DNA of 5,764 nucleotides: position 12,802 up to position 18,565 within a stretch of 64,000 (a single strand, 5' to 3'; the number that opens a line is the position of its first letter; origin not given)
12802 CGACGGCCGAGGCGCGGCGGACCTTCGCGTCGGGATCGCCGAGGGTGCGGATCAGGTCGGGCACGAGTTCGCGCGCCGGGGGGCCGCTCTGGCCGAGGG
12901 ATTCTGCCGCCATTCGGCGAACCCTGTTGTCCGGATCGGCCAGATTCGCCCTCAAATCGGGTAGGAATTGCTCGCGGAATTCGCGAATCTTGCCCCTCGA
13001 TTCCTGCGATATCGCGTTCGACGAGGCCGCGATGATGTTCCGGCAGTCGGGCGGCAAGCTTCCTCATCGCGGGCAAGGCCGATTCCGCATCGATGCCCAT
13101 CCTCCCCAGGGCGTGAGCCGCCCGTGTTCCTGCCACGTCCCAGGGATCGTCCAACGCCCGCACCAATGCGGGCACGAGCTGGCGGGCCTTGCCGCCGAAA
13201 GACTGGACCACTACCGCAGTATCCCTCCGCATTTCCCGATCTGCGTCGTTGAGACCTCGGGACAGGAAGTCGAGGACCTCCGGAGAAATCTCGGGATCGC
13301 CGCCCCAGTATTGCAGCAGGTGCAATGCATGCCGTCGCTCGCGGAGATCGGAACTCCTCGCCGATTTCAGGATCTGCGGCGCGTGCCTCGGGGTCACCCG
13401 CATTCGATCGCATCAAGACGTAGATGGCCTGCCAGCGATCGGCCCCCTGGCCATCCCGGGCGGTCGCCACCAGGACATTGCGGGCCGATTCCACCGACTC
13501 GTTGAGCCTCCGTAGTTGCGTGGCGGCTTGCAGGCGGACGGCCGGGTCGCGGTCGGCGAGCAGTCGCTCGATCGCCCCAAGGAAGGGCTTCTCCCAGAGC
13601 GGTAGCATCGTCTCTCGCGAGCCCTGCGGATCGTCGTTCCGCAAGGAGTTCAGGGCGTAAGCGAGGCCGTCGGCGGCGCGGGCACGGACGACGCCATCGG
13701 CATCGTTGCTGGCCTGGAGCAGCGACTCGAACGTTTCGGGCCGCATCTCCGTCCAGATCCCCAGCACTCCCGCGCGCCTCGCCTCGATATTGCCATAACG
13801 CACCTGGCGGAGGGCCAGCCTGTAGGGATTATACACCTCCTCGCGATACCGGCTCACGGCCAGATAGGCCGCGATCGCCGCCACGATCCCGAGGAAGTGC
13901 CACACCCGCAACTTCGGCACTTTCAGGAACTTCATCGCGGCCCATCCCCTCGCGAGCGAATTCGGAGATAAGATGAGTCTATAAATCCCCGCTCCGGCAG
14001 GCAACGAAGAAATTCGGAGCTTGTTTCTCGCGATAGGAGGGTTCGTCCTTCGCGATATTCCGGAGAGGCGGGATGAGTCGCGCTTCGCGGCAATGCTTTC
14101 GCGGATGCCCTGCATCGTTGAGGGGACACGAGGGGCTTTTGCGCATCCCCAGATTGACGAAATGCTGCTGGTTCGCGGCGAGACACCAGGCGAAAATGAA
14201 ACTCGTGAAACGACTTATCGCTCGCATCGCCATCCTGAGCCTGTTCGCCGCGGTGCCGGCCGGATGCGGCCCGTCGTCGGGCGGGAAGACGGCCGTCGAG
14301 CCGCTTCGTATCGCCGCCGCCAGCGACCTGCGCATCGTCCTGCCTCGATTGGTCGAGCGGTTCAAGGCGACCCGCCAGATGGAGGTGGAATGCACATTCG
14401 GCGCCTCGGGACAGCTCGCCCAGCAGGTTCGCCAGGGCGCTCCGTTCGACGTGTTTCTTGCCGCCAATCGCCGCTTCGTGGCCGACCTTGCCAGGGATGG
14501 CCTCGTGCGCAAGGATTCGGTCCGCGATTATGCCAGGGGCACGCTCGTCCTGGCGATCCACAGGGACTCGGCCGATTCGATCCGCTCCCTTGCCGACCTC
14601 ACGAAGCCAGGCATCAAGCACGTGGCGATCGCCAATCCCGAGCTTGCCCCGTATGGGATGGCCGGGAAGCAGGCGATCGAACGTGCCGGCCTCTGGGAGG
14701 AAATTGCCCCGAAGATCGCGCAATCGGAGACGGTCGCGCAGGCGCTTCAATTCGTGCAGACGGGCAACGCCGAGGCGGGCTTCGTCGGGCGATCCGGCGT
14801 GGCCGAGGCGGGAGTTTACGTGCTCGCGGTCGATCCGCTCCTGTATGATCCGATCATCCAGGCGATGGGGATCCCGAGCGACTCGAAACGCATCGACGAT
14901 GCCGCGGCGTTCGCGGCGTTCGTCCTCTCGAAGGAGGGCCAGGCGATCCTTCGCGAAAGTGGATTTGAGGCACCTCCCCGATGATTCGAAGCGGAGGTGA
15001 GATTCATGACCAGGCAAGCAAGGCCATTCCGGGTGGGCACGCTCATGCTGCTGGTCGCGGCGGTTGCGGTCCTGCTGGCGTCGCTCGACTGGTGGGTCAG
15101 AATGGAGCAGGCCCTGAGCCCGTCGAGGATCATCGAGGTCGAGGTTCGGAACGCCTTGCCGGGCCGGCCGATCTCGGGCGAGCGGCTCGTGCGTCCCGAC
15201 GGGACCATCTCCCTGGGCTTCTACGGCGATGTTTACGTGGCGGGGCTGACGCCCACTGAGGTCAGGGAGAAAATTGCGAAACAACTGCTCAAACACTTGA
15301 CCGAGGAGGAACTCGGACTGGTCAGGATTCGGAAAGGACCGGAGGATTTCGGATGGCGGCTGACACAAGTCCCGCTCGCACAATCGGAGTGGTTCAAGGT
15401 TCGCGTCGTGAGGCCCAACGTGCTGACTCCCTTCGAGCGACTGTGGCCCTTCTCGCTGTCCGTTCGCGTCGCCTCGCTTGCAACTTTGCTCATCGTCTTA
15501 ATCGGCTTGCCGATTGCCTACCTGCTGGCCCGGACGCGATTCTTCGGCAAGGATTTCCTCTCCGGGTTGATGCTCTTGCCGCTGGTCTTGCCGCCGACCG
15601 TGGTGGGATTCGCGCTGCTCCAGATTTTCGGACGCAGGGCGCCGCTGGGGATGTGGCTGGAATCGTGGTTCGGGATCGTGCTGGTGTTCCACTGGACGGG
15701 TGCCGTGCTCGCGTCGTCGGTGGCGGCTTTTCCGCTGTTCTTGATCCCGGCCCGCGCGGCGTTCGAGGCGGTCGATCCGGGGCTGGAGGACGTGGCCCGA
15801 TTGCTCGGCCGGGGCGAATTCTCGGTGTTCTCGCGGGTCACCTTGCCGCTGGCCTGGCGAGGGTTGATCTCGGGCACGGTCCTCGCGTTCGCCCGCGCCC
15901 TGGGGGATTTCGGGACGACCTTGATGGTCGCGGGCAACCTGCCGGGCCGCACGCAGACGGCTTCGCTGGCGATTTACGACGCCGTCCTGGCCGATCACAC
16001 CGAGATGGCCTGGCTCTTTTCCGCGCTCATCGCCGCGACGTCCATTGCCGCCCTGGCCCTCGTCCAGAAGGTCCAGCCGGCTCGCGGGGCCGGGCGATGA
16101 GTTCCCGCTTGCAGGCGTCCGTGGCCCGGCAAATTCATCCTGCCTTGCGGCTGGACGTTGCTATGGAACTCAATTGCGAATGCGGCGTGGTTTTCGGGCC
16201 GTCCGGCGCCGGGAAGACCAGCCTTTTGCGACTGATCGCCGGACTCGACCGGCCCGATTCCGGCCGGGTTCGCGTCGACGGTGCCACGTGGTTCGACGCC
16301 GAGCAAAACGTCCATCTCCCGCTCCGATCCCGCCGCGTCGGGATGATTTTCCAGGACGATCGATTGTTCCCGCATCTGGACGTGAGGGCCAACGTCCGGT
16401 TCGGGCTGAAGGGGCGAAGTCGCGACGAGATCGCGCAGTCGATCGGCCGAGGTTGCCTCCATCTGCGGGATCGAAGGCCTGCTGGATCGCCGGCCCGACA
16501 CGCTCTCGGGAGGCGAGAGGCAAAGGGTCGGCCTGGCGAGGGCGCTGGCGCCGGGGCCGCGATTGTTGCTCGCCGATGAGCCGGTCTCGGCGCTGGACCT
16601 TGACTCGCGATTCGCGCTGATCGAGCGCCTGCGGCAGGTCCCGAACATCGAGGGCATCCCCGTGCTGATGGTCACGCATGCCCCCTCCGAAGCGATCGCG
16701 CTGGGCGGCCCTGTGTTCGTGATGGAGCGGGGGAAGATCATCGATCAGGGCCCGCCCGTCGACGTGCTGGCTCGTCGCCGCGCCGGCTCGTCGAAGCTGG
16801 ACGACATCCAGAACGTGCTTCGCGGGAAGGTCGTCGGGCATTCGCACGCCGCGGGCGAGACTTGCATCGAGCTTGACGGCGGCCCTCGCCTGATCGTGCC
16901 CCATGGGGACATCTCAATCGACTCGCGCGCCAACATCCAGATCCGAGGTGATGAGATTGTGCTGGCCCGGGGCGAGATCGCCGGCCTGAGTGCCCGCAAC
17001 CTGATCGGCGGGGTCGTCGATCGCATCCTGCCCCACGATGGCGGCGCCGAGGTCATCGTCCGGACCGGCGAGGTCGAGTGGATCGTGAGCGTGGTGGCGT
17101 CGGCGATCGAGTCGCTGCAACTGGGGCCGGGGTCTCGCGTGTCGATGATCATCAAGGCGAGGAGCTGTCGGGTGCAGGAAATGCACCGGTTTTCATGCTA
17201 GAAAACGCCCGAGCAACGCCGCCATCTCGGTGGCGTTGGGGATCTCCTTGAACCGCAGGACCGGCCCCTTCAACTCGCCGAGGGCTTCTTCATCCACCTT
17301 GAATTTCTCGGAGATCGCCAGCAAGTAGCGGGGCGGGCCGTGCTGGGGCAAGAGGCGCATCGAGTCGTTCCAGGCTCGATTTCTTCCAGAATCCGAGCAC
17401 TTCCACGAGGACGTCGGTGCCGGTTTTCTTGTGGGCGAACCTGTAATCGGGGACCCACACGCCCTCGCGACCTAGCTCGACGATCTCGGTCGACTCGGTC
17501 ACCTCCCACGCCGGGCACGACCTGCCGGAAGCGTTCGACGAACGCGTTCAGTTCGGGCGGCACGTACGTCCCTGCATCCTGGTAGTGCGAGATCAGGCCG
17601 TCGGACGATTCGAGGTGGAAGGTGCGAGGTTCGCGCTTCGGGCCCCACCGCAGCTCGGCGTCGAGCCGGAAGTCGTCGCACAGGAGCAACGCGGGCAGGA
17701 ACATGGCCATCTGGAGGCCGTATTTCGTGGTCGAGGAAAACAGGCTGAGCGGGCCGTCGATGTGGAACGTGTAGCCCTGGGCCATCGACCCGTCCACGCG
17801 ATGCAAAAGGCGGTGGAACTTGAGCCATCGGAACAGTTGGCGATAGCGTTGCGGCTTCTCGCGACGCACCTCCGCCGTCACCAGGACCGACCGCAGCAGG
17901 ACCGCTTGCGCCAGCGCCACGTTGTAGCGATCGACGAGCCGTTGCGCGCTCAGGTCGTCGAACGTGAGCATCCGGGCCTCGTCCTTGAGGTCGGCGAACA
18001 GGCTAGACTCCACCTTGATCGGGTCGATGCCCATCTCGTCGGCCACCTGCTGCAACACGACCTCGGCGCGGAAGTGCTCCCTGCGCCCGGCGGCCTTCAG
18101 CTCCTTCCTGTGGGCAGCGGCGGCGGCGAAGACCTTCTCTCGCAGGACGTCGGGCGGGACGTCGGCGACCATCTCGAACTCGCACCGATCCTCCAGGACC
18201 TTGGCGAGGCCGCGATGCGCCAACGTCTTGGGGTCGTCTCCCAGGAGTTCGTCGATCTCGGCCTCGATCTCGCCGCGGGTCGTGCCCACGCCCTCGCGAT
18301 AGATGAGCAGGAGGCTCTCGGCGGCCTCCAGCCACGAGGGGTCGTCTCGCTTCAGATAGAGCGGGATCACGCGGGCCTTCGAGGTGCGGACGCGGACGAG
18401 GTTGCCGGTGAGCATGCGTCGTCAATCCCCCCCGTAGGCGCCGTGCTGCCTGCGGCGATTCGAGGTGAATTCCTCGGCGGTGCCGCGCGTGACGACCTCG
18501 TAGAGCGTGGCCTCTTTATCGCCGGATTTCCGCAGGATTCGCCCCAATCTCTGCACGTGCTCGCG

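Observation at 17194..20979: Tightly coupled four-gene operon: 2H phosphoesterase (LigT-like) - Uma2 endonuclease - XPB helicase - Bax1-like nuclease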

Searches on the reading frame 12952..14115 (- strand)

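Call 80: search_protein_families(library=pfam, proteins=[window:12952-14115:-], max_evalue=0.001)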
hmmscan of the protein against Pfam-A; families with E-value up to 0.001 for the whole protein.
window:12952-14115:- (387 aa): 2 families
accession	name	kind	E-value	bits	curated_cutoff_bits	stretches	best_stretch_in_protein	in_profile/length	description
PF13646.12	HEAT_2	-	3.8e-08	33.9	27.7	1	182-246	5-65/88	HEAT repeats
PF02985.28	HEAT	-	0.00019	21.8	23.5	0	179-206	2-29/31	HEAT repeat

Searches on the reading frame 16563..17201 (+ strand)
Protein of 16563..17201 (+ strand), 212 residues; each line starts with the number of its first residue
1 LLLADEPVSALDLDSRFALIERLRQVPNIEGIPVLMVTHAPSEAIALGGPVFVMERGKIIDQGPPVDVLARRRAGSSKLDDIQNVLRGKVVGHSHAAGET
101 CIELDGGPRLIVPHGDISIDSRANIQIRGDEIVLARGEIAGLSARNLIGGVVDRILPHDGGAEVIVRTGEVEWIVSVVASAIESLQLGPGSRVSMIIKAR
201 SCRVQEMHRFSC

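Call 4: search_protein_families(library=pfam, proteins=[window:16563-17201:+], max_evalue=0.01)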
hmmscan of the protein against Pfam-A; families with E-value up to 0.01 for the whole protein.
window:16563-17201:+ (212 aa): 1 family
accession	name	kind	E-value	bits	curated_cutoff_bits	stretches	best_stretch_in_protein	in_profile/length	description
PF03459.23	TOBE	-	2.1e-10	41.1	22.3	1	143-203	2-63/64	TOBE domain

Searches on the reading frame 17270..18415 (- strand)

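Call 4: search_protein_families(library=pfam, proteins=[window:17270-18415:-], max_evalue=0.01)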
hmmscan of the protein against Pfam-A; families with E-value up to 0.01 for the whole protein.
window:17270-18415:- (381 aa): 1 family
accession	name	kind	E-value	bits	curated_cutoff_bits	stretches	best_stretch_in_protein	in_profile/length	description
PF05626.16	DUF790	-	2e-79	267.6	28.8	1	1-299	1-287/387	Protein of unknown function (DUF790)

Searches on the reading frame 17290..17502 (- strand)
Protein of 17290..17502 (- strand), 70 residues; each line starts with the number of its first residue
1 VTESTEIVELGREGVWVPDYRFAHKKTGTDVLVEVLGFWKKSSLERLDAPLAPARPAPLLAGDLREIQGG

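Call 4: search_protein_families(library=pfam, proteins=[window:17290-17502:-], max_evalue=0.01)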
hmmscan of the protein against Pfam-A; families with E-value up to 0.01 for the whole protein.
window:17290-17502:- (70 aa): 1 family
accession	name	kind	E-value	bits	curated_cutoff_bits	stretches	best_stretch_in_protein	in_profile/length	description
PF05626.16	DUF790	-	1.6e-08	34.2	28.8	1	3-59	295-349/387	Protein of unknown function (DUF790)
